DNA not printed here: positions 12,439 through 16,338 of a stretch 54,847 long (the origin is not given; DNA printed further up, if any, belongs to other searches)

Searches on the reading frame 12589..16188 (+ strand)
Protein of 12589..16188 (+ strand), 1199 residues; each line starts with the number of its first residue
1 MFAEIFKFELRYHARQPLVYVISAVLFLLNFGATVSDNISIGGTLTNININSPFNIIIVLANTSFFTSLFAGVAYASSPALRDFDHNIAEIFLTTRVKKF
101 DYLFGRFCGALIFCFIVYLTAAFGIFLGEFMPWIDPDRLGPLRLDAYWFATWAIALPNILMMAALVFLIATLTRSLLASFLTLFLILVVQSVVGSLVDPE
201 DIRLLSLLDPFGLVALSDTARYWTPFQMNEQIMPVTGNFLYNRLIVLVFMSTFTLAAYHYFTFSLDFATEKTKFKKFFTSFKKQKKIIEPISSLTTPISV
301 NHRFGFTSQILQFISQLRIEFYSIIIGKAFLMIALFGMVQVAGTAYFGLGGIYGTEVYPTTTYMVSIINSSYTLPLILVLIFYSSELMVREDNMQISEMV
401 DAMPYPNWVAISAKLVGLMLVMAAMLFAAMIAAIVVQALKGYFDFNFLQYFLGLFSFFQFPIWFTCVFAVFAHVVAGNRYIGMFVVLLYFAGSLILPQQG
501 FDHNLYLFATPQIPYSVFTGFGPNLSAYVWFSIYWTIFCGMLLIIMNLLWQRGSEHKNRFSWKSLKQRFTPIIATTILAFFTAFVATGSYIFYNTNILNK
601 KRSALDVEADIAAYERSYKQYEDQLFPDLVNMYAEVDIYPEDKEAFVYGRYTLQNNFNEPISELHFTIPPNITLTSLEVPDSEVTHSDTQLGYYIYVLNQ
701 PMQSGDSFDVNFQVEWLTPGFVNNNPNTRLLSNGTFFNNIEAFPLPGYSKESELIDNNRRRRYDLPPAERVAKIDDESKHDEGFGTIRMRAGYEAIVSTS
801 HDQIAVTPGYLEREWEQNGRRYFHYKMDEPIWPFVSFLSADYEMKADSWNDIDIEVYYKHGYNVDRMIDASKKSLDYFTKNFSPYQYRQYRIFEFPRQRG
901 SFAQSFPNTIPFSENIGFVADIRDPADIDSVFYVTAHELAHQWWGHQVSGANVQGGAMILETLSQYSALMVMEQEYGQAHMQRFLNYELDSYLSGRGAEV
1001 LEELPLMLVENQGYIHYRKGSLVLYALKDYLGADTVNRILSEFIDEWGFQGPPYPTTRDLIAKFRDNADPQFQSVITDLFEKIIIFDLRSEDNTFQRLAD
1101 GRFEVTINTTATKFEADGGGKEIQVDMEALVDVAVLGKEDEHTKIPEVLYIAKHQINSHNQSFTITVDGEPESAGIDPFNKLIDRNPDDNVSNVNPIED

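Call 7: search_protein_families(library=pfam, proteins=[window:12589-16188:+], max_evalue=0.001)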
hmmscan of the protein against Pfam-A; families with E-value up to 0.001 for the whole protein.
window:12589-16188:+ (1199 aa): 1 family
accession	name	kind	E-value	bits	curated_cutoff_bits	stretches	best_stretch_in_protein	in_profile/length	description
PF01433.26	Peptidase_M1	-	1.5e-10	41.5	27.7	1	869-1051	4-193/218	Peptidase family M1 domain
